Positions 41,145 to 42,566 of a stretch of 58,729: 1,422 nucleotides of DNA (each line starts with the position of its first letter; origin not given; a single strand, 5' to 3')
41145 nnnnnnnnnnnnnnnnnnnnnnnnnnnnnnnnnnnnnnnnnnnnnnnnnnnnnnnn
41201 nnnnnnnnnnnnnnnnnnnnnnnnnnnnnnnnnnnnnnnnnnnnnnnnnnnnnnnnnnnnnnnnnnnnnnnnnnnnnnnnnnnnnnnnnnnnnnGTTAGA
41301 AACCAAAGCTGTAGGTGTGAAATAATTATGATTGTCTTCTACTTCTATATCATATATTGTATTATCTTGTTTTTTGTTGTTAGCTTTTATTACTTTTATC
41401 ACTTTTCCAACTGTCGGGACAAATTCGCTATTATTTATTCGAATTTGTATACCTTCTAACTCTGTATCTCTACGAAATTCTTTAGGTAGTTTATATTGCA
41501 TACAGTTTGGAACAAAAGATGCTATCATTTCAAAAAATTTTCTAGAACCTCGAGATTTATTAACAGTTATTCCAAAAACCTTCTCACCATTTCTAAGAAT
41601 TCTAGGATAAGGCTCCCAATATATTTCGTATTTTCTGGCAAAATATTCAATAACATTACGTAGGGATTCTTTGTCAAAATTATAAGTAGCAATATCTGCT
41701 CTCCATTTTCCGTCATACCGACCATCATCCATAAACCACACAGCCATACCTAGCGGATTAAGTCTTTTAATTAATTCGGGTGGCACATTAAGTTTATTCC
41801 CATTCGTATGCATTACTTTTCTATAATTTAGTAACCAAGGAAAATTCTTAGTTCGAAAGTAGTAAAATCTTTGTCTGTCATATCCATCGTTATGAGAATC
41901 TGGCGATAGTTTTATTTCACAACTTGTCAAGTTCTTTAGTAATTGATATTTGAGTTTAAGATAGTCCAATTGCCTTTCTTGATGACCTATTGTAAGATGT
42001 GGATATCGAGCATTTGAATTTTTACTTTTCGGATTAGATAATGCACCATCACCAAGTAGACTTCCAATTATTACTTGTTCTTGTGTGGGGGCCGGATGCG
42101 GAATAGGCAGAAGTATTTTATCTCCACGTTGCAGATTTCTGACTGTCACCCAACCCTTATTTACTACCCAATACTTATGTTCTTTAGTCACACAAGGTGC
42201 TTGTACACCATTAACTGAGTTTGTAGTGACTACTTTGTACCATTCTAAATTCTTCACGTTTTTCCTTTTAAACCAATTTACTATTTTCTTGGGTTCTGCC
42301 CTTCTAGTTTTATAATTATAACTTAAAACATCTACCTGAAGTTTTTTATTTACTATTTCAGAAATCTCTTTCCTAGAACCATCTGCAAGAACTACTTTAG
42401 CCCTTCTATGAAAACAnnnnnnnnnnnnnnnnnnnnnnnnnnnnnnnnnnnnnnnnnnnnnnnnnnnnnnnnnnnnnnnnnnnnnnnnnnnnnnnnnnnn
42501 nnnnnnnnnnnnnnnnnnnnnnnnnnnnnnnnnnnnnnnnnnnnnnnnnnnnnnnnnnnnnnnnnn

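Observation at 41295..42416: Intein in a class III aminotransferase, ending Ser-Asn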

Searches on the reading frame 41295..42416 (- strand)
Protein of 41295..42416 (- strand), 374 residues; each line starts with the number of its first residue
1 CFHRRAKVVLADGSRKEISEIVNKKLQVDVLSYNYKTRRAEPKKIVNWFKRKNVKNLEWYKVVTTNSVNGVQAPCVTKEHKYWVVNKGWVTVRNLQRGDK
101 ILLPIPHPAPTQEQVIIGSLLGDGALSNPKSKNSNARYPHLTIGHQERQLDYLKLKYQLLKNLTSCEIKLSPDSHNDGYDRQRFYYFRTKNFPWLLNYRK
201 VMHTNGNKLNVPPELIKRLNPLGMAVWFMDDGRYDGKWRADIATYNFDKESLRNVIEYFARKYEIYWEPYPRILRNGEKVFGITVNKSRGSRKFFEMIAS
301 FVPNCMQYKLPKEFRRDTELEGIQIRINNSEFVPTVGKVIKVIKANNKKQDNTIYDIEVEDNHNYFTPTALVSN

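Call 4: search_protein_families(library=pfam, proteins=[window:41295-42416:-], max_evalue=0.1)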
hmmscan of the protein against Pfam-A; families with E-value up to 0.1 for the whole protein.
window:41295-42416:- (374 aa): 3 families
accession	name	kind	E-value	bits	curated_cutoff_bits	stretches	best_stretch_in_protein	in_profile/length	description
PF03161.18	LAGLIDADG_2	-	2e-27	96.6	25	1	114-267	2-147/168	LAGLIDADG DNA endonuclease family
PF14890.11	Intein_splicing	-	8.3e-15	55.4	35.8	1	8-370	1-150/155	Intein splicing domain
PF07591.16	PT-HINT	-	0.0015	19.2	27.7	0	29-102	19-88/137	Pretoxin HINT domain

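Call 5: search_protein_families(library=ncbifam, proteins=[window:41295-42416:-], max_evalue=0.1)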
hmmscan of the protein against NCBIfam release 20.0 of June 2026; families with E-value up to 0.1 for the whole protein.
window:41295-42416:- (374 aa): 3 families
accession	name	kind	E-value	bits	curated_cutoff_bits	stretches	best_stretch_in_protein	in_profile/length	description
NF005852.0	PRK07773.1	equivalog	4.8e-07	28.4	780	1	1-126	398-521/886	replicative DNA helicase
TIGR01445.1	intein_Nterm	domain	4.2e-05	24.5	24.5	1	1-66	1-69/83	intein N-terminal splicing region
TIGR01443.1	intein_Cterm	domain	0.00031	20.9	15.6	1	354-373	2-22/24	intein C-terminal splicing region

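Call 10: search_solved_structures(query=window:41295-42416:-, max_evalue=1, show_alignments=3)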
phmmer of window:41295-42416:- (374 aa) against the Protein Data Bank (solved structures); distinct sequences matched with E-value up to 1: 9.
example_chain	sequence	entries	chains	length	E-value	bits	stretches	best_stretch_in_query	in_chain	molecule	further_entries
5a0m_B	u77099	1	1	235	0.00083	21.4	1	205-319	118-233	INTRON-ENCODED ENDONUCLEASE I-SCEI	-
3oor_A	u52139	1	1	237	0.00098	21.2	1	205-319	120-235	Intron encoded endonuclease I-SceI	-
1r7m_A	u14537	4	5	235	0.001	21.1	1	205-319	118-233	Intron-encoded endonuclease I-SceI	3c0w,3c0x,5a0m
3ool_A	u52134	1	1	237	0.0011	21.1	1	205-319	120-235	Intron encoded endonuclease I-SceI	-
7cfv_A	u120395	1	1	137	0.025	16.6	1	336-373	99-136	Spl DnaX mini-intein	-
5wsz_A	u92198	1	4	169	0.049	15.6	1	54-105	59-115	LpmO10A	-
8ubs_A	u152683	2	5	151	0.17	13.8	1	15-106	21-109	NrdJ-1 | Nrdj-1 intein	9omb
9w40_R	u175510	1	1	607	0.18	13.8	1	187-285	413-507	Soluble cytochrome b562,Adenosine receptor A2b,LgBiT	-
7xy6_R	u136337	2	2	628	0.19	13.7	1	187-285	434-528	Soluble cytochrome b562,Adenosine receptor A2b,LgBiT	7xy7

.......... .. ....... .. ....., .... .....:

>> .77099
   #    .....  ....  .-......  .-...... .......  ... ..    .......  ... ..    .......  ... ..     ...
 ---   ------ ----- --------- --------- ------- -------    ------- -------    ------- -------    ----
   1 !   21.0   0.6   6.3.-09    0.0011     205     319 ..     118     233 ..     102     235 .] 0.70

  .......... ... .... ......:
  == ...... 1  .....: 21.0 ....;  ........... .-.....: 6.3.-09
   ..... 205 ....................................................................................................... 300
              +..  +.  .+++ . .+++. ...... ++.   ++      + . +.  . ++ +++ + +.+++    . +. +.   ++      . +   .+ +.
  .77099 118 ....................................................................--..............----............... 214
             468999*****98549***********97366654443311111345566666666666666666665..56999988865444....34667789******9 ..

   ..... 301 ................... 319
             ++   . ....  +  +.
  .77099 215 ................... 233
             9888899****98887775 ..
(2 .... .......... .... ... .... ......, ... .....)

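Call 14: search_protein_representatives(protein=window:41295-42416:-)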
Query: 374 residues. Proteins with E-value up to 0.001 (for the whole library): 5273; up to 1e-10: 1832; up to 1e-30: 84. The best 150 are listed.
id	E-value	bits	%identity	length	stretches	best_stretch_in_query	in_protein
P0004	1.0e-121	422.7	52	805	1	1-374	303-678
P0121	2.1e-61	224.2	39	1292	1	1-374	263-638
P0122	3.7e-60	220.1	39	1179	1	1-374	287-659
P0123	7.9e-57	209.1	36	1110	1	1-374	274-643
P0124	1.5e-55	204.9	36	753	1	1-374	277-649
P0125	3.5e-55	203.7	36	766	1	1-374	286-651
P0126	6.6e-52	192.9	36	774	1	4-374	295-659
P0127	2.5e-50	187.8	31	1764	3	15-263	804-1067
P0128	2.1e-49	184.7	29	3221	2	10-374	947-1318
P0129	2.3e-48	181.3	30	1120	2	16-374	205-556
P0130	3.0e-47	177.6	32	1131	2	1-372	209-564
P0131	2.3e-44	168.1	32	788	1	1-374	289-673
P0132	1.1e-41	159.2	33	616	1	2-374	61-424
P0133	1.8e-41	158.6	30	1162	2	1-374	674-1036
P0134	1.2e-40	155.8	35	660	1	1-374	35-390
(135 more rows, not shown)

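Call 15: search_protein_families(library=pfam, proteins=[P0121, P0122, P0123, P0124, P0125, P0126, P0129, P0130, P0131, P0132], max_evalue=0.00001)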
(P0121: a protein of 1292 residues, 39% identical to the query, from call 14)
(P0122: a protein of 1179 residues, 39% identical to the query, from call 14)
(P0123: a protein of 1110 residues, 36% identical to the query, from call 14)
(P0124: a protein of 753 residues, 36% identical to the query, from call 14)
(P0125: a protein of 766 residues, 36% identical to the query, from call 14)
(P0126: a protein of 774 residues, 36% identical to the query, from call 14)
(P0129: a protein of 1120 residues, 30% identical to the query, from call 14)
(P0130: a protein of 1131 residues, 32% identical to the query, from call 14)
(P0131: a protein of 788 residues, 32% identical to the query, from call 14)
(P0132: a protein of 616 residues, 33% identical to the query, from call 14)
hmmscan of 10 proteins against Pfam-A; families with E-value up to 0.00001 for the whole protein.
P0121 (1292 aa): 5 families
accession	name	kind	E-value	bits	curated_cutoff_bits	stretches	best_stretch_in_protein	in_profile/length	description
PF00476.26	DNA_pol_A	-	2.5e-104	349.7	34.3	2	763-1066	2-303/381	DNA polymerase family A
PF03161.18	LAGLIDADG_2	-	6.4e-34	117.8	25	1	378-534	2-154/168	LAGLIDADG DNA endonuclease family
PF03167.25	UDG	-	1e-24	87.6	24.3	1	16-144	7-125/141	Uracil DNA glycosylase superfamily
PF01612.26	DNA_pol_A_exo1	-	3.3e-21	76.3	23.6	1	638-729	83-172/173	3'-5' exonuclease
PF14890.11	Intein_splicing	-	2.4e-11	44.1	35.8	0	1108-1210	45-155/155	Intein splicing domain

P0122 (1179 aa): 4 families
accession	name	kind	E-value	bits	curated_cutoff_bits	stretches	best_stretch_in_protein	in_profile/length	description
PF00476.26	DNA_pol_A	-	4.6e-102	342.2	34.3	1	811-1173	22-381/381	DNA polymerase family A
PF03161.18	LAGLIDADG_2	-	1.4e-32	113.4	25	1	402-562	2-156/168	LAGLIDADG DNA endonuclease family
PF03167.25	UDG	-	4e-10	40.3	24.3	1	33-168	5-128/141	Uracil DNA glycosylase superfamily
PF14890.11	Intein_splicing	-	2.2e-06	28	35.8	1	295-656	2-151/155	Intein splicing domain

P0123 (1110 aa): 4 families
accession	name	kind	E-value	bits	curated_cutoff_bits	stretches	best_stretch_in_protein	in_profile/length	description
PF00476.26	DNA_pol_A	-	5.3e-49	167.6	34.3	1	781-1108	18-380/381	DNA polymerase family A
PF03161.18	LAGLIDADG_2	-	1.2e-27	97.3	25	1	386-554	2-160/168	LAGLIDADG DNA endonuclease family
PF03167.25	UDG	-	6.2e-20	72.2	24.3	1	32-168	9-128/141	Uracil DNA glycosylase superfamily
PF01612.26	DNA_pol_A_exo1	-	6.4e-15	55.8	23.6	1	201-274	9-84/173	3'-5' exonuclease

P0124 (753 aa): 2 families
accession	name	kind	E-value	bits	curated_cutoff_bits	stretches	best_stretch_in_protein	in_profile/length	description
PF03161.18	LAGLIDADG_2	-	4.3e-31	108.6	25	1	392-551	2-154/168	LAGLIDADG DNA endonuclease family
PF03167.25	UDG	-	2.5e-22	79.9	24.3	1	10-155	9-137/141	Uracil DNA glycosylase superfamily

P0125 (766 aa): 2 families
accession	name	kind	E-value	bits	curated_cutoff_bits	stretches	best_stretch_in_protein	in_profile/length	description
PF03161.18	LAGLIDADG_2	-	1.3e-31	110.3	25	1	396-568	1-162/168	LAGLIDADG DNA endonuclease family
PF03167.25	UDG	-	1.9e-09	38.1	24.3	1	41-188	3-139/141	Uracil DNA glycosylase superfamily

P0126 (774 aa): 3 families
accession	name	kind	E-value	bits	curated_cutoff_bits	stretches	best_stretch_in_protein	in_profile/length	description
PF03161.18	LAGLIDADG_2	-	5e-31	108.3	25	1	403-576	2-164/168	LAGLIDADG DNA endonuclease family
PF03167.25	UDG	-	1.3e-09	38.7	24.3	1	59-184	20-127/141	Uracil DNA glycosylase superfamily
PF14890.11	Intein_splicing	-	1.7e-07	31.6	35.8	1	299-657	1-152/155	Intein splicing domain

P0129 (1120 aa): 6 families
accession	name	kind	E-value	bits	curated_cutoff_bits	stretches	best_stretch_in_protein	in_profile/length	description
PF03161.18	LAGLIDADG_2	-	1.9e-60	204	25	2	690-863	2-168/168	LAGLIDADG DNA endonuclease family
PF14890.11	Intein_splicing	-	4.2e-29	101.8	35.8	2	609-939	25-155/155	Intein splicing domain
PF21189.3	PHA02142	-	3.6e-19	69.4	27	1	9-93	1-92/92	PHA02142 OB-fold domain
PF09414.15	RNA_ligase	-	8.7e-14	52.5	27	1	938-1109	10-162/171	RNA ligase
PF07591.16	PT-HINT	-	3.8e-09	37.3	27.7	0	199-290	3-88/137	Pretoxin HINT domain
PF14528.11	LAGLIDADG_3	-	1.7e-06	28.6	22.5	0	798-867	14-81/82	LAGLIDADG-like domain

P0130 (1131 aa): 3 families
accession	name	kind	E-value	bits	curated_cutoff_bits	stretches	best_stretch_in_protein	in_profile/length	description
PF03161.18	LAGLIDADG_2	-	5.7e-43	147.2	25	2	733-891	2-164/168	LAGLIDADG DNA endonuclease family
PF14890.11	Intein_splicing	-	2.2e-20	73.5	35.8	2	216-566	1-155/155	Intein splicing domain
PF09414.15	RNA_ligase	-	1.9e-15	57.9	27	1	971-1117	26-170/171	RNA ligase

P0131 (788 aa): 3 families
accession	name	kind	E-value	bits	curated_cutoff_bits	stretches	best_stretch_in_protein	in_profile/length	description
PF03161.18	LAGLIDADG_2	-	2.1e-23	83.5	25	1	401-573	2-152/168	LAGLIDADG DNA endonuclease family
PF03167.25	UDG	-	2.4e-20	73.5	24.3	1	39-183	2-127/141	Uracil DNA glycosylase superfamily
PF14890.11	Intein_splicing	-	2.2e-10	41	35.8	1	297-673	2-155/155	Intein splicing domain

P0132 (616 aa): 2 families
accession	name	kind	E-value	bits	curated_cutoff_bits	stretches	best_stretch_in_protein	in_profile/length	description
PF03161.18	LAGLIDADG_2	-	2e-23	83.6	25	1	175-349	2-167/168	LAGLIDADG DNA endonuclease family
PF14890.11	Intein_splicing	-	1.4e-12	48.2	35.8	1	68-424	2-155/155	Intein splicing domain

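Call 45: find_related_loci(query=A1, collection=genome_contigs, flank=3000)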
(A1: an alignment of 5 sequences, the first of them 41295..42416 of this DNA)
Query A1 (374 aa) in genome_contigs; peptide patterns used: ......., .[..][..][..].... (x = any residue, [..] = any of these).
215 stretches matched a pattern; 14 encode a relative of the query (tblastn E <= 1e-3); 14 distinct loci.
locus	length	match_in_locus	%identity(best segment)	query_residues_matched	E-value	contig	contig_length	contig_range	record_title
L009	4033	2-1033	54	29-374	2e-120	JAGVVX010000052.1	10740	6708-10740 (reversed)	MAG: Candidatus Aenigmatarchaeota archaeon isolate RIFCSPHIGHO2_01_FULL_AR5_44_11 rifcsphigho2_01_scaffold_40329, whole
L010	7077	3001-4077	28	1-374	4e-39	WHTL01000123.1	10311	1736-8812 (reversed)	MAG: Acidimicrobiia bacterium isolate Dino_bin35 k141_385081_length_10311_cov_20.4944, whole genome shotgun sequence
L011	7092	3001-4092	31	1-374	1e-37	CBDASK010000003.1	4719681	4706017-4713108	MAG: Abditibacterium sp. isolate aec397a2-7ec2-4543-90ec-7bf1322ecbab genome assembly, contig: chromosome_2, whole genom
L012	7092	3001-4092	28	1-374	2e-33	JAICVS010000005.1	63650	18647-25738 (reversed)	MAG: Ktedonobacterales bacterium isolate LS_FP_2_bin.4 k141_663357_length_63650_cov_28.2346, whole genome shotgun sequen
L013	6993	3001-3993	29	1-374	1e-30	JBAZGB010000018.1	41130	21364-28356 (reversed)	MAG: Eubacteriales bacterium isolate SO_2017_LW3_34 NODE_2187_length_41130_cov_1.343341_LW162_2017, whole genome shotgun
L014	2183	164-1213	24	1-374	2e-16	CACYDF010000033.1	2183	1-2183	MAG: uncultured Erysipelotrichaceae bacterium isolate RUG11836 genome assembly, contig: RUG11836_asm_33, whole genome sh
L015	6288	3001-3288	37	1-99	2e-15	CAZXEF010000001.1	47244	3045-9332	MAG TPA_asm: uncultured bacterium isolate binchicken_co129_934 genome assembly, contig: NODE_1825_length_47244_cov_25.23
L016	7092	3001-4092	30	1-374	5e-44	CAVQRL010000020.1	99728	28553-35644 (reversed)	MAG: uncultured Actinomycetota bacterium isolate MFD09779.bin.3.436 genome assembly, contig: contig_80274, whole genome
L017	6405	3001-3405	28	1-374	2e-6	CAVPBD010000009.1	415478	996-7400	MAG: Candidatus Bathyarchaeota archaeon isolate MFD00032.bin.1.38 genome assembly, contig: contig_6976, whole genome sho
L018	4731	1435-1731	32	1-112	2e-6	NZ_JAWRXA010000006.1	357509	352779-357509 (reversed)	Chryseobacterium sp. SIMBA_029 NODE_6_length_357509_cov_125.384952, whole genome shotgun sequence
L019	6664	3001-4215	23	1-369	4e-6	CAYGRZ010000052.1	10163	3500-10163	MAG TPA_asm: uncultured Planctomycetia bacterium isolate ERP119294_co1_123 genome assembly, contig: NODE_9172_length_101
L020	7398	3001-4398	33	308-374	6e-6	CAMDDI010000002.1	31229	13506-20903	MAG: Bacteriovorax stolpii isolate MiE-16apr19-63 genome assembly, contig: MiE-16apr19-C2405, whole genome shotgun seque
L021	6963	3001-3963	34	17-374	1e-5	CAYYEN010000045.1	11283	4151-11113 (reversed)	MAG TPA_asm: uncultured Spirochaetaceae bacterium isolate binchicken_co153_445 genome assembly, contig: NODE_8394_length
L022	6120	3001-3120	43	335-374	6e-5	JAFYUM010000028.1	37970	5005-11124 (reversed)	MAG: Ruminococcus sp. isolate RGIG7433 Water_buffalos_Colon-1__c459003, whole genome shotgun sequence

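Call 60: predict_structure(alignment_id=A1)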
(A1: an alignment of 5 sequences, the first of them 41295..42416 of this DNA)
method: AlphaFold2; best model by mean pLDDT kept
length: 374 residues; sequences in the alignment: 5
mean_pLDDT: 53.0   pTM: 0.51
mean pLDDT of the five models: 53.0, 52.4, 49.8, 42.2, 36.8
residues with pLDDT >= 90: 30; 70-90: 83; 50-70: 46; < 50: 215
segments of 3 or more residues with pLDDT < 50: 1-41, 46-106, 124-147, 162-193, 204-206, 321-374
pLDDT, mean of each block of 10 residues (from residue 1): 33 37 44 44 48 45 36 35 27 29 44 72 46 31 43 58 36 25 29 50 56 81 85 86 80 89 92 73 90 92 82 73 36 29 37 46 34 26
secondary structure, 60 per line:
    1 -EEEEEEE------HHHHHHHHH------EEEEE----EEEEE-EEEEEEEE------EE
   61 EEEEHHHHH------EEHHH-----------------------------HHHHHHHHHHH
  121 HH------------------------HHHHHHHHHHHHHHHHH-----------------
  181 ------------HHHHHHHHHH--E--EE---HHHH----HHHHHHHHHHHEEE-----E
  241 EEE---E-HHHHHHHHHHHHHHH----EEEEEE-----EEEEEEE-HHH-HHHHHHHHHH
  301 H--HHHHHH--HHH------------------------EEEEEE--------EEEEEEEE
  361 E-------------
elements in order: E2-8 H15-23 E30-34 E39-43 E45-52 E59-64 H65-69 H110-122 H147-163 H193-202 H213-216 H221-231 E232-234 E240-243 H249-263 E268-273 E279-285 H291-301 H304-309 E339-344 E353-361

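Call 68: predict_structure(alignment_id=A2)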
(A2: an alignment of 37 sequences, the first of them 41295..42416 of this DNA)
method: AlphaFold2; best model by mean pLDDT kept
length: 374 residues; sequences in the alignment: 37
mean_pLDDT: 91.6   pTM: 0.88
mean pLDDT of the five models: 91.6, 91.0, 90.8, 89.6, 89.3
residues with pLDDT >= 90: 311; 70-90: 34; 50-70: 28; < 50: 1
segments of 3 or more residues with pLDDT < 50: none
pLDDT, mean of each block of 10 residues (from residue 1): 94 95 98 95 98 92 88 92 97 97 95 97 92 73 96 95 94 65 92 93 84 96 97 96 95 97 97 94 96 96 94 81 64 94 79 94 95 96
secondary structure, 60 per line:
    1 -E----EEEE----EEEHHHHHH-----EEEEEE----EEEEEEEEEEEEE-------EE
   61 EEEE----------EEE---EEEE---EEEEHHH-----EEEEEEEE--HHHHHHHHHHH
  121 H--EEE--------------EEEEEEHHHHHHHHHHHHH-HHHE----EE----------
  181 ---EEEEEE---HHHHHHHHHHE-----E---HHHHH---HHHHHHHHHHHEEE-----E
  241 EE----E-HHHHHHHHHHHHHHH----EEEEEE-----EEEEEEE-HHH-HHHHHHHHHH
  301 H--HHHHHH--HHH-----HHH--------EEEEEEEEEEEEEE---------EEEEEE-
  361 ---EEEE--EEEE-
elements in order: E7-10 E15-17 H18-23 E29-34 E39-51 E59-64 E75-77 E81-84 E88-91 E100-107 H110-121 E124-126 E141-146 H147-159 E184-189 H193-202 H213-217 H221-231 E232-234 E240-242 H249-263 E268-273 E279-285 H291-301 H304-309 E331-344 E354-359 E364-367 E370-373

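Call 70: fold_search(model_id=the predicted structure, library=pdb)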
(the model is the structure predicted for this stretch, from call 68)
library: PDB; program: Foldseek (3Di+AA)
matches with E <= 10: 985; with E <= 0.001: 67
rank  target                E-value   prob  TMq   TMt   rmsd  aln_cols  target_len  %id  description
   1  1dq3                  6.1e-16  1.00  0.36  0.30  21.8       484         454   14  CRYSTAL STRUCTURE OF AN ARCHAEAL INTEIN-ENCODED HOMING ENDONUCLEASE PI-PFUI (released 2000-07-05)
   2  7qsu                  4.0e-15  1.00  0.36  0.37  18.4       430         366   16  Crystal structure of homing endonuclease-associated TliVMA intein (C1A, d333-339) (released 2022-03-30)
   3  1vde_B                1.4e-11  1.00  0.32  0.29  18.2       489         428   12  PI-SCEI, A HOMING ENDONUCLEASE WITH PROTEIN SPLICING ACTIVITY (released 1998-04-08)
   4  5a0m_A                2.3e-11  1.00  0.45  0.73   3.1       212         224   19  THE CRYSTAL STRUCTURE OF I-SCEI IN COMPLEX WITH ITS TARGET DNA IN THE PRESENCE OF MN (released 2016-05-04)
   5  6x1j_A                4.4e-11  1.00  0.45  0.73   3.0       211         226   18  The homing endonuclease I-WcaI bound to its DNA recognition sequence (released 2021-05-26)
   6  1r7m_A                7.0e-11  1.00  0.45  0.72   3.4       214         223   19  The homing endonuclease I-SceI bound to its DNA recognition region (released 2004-10-26)
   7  3oor_A                8.4e-11  1.00  0.43  0.70   3.5       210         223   20  I-SceI mutant (K86R/G100T)complexed with C/G+4 DNA substrate (released 2010-11-17)
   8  5a0m_B                9.4e-11  1.00  0.45  0.72   3.0       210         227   18  THE CRYSTAL STRUCTURE OF I-SCEI IN COMPLEX WITH ITS TARGET DNA IN THE PRESENCE OF MN (released 2016-05-04)
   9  1ef0_A                2.0e-10  1.00  0.36  0.32  17.9       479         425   11  CRYSTAL STRUCTURE OF PI-SCEI MINIPRECURSOR (released 2000-06-07)
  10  1lws_A                6.5e-10  1.00  0.32  0.28  19.0       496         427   11  Crystal structure of the intein homing endonuclease PI-SceI bound to its recognition sequence (released 2002-09-27)
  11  2cw7                  8.7e-10  1.00  0.34  0.24  23.5       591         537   12  Crystal structure of intein homing endonuclease II (released 2006-04-18)
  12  1um2_B                3.0e-09  1.00  0.34  0.31  17.9       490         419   10  Crystal Structure of the Vma1-Derived Endonuclease with the Ligated Extein Segment (released 2004-09-22)
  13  2imz_A                3.4e-07  1.00  0.24  0.60   2.0       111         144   16  Crystal structure of Mtu recA intein splicing domain (released 2007-05-01)
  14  5i0a                  4.3e-07  1.00  0.23  0.59   2.1       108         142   16  RecA mini intein in complex with cisplatin (released 2016-09-21)
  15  6frg                  8.7e-07  1.00  0.24  0.55   2.2       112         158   19  Crystal structure of G-1F mutant of Ssp DnaB Mini-Intein variant M86 (released 2019-01-30)
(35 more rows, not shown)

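Call 72: find_encoding_contigs(protein=P0121, flank=6000, max_places=1)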
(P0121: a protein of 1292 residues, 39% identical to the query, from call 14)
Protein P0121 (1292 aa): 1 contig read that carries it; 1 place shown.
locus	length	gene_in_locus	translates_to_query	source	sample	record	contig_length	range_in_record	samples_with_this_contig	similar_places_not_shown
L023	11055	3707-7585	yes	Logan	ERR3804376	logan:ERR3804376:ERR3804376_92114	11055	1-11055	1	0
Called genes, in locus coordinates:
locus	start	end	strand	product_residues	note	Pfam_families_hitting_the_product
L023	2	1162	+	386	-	?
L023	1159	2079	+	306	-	PF01807:Zn_ribbon_DnaG, PF08275:DNAG_N (faint), PF01751:Toprim, PF13155:Toprim_2, PF13662:Toprim_4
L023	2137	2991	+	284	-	PF02739:5_3_exonuc_N, PF01367:5_3_exonuc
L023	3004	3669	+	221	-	-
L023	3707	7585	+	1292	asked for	PF03167:UDG, PF14890:Intein_splicing (faint), PF03161:LAGLIDADG_2, PF01612:DNA_pol_A_exo1, PF00476:DNA_pol_A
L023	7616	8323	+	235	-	-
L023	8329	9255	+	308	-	PF00004:AAA, PF13177:DNA_pol3_delta2 (weak), PF21960:RCF1-5-like_lid (faint)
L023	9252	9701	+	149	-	-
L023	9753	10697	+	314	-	PF00154:RecA_N, PF08423:Rad51, PF23442:DUF7125 (weak)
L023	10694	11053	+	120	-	?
